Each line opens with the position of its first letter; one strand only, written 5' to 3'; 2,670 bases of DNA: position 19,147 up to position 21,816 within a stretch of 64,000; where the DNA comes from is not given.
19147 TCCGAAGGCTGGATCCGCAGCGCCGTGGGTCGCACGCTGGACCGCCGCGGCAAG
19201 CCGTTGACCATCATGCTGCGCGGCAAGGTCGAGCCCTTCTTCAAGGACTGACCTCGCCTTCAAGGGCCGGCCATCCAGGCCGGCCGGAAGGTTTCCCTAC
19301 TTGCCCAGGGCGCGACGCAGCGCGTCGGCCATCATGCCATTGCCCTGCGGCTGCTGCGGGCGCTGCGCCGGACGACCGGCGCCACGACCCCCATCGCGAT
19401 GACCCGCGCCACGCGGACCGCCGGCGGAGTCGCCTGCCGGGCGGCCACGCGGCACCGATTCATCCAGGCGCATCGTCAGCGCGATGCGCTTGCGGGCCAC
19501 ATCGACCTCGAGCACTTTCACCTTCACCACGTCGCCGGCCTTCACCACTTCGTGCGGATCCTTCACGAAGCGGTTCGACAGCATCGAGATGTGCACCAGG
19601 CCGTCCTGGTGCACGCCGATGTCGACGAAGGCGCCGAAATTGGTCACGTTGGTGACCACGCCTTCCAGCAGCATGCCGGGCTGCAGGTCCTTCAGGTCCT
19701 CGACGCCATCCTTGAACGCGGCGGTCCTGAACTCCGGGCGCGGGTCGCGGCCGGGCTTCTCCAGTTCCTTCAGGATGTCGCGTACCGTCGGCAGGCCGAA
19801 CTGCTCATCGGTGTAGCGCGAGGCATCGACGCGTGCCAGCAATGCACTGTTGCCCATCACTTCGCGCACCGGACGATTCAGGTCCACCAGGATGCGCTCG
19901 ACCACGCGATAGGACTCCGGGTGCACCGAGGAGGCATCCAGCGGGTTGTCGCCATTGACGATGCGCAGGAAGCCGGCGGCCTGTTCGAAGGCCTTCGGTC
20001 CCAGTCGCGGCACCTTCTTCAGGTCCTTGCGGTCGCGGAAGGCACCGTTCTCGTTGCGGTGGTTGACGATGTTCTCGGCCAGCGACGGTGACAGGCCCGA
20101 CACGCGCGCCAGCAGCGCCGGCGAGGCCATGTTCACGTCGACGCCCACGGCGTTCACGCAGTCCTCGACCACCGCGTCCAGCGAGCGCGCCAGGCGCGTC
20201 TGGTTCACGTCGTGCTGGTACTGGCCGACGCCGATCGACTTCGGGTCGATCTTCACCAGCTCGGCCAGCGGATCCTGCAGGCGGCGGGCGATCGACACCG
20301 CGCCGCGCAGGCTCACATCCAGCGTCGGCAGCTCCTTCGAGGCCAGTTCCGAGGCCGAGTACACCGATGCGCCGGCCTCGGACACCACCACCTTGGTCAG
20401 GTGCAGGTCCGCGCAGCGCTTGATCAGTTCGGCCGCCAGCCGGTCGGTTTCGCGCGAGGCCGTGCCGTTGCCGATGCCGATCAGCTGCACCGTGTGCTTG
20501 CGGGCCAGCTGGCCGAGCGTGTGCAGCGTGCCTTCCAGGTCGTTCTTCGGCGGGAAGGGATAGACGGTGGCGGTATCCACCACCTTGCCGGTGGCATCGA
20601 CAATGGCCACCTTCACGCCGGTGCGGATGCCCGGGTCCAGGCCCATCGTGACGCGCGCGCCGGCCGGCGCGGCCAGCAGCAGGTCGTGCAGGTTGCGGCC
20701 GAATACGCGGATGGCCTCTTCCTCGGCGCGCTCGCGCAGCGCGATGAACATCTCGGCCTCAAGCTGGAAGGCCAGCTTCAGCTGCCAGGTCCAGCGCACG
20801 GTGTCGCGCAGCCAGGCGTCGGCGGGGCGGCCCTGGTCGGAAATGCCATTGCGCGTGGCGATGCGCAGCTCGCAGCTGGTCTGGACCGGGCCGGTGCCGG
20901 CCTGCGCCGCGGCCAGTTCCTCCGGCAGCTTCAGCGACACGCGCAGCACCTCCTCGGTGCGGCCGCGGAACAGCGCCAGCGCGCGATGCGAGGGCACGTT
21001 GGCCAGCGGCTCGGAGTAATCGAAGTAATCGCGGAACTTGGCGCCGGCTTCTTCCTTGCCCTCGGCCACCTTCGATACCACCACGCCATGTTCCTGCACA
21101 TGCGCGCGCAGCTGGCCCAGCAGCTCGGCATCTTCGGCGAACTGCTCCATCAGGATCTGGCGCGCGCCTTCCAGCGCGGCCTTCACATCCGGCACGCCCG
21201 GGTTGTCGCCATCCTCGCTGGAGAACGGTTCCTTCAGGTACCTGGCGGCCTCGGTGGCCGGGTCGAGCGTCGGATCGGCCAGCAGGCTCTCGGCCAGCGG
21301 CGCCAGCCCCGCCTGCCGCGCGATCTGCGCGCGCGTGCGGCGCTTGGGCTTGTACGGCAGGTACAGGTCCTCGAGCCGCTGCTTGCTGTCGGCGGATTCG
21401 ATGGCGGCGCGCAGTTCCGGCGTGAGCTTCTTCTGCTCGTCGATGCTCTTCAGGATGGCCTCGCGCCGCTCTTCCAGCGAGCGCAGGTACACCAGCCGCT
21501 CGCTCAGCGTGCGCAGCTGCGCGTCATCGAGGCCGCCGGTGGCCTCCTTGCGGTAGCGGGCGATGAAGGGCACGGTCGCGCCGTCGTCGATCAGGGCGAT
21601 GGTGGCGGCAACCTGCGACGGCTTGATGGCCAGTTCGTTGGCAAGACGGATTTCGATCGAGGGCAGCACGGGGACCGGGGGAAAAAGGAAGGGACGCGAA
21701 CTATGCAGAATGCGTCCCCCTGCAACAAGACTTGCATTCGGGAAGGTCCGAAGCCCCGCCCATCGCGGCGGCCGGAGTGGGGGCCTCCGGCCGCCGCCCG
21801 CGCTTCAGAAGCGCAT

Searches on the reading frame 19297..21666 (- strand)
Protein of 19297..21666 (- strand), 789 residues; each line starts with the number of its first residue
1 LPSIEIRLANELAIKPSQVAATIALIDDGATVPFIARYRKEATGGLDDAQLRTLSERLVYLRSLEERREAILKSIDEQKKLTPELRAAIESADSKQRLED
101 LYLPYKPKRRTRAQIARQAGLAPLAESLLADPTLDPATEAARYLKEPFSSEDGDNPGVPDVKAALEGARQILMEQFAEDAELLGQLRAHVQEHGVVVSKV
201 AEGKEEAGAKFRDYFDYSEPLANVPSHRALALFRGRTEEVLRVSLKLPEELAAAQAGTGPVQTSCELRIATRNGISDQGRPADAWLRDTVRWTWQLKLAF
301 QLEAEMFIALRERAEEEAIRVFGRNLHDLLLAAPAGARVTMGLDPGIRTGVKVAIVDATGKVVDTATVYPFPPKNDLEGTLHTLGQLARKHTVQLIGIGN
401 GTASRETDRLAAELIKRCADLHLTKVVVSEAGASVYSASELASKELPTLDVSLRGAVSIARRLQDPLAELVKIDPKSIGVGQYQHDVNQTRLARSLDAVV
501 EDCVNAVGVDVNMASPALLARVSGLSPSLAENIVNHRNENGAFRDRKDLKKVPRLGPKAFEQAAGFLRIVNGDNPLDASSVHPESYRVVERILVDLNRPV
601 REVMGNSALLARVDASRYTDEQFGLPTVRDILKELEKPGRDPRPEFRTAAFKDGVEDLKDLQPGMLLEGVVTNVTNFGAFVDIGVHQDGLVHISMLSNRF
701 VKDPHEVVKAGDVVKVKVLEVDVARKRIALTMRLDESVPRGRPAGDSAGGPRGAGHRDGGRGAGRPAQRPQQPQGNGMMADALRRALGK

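Call 18: search_protein_families(library=pfam, proteins=[window:19297-21666:-], max_evalue=0.001)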
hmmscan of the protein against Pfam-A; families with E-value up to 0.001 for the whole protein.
window:19297-21666:- (789 aa): 10 families
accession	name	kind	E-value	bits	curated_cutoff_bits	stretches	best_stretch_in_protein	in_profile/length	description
PF22706.1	Tex_central_region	-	1e-69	234.5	27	1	131-322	1-178/178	Tex central region-like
PF16921.10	Tex_YqgF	-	2e-50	170.8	27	1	339-464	2-126/126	Tex protein YqgF-like domain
PF09371.15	Tex_N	-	2e-30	104.7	32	1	4-76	3-75/75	Tex-like protein N-terminal domain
PF12836.13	HHH_3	-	3.4e-29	101.2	27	1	504-568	1-65/65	Helix-hairpin-helix motif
PF17674.7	HHH_9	-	5.9e-26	91.6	23.1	1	574-643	1-70/70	HHH domain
PF00575.29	S1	-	7.2e-24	84.4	22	1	662-733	3-74/74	S1 RNA binding domain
PF23459.1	S1_RRP5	-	4.5e-07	30.8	27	1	661-726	1-66/72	RRP5 S1 domain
PF14635.12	HHH_7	-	8.5e-07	29.7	27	1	477-569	5-103/104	Helix-hairpin-helix motif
PF14639.11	YqgF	-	3.8e-05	24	35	1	353-471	23-147/150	Holliday-junction resolvase-like of SPT6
PF03934.19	T2SSK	-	3.9e-05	24.4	24.2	1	509-557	1-49/63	Type II secretion system (T2SS), protein K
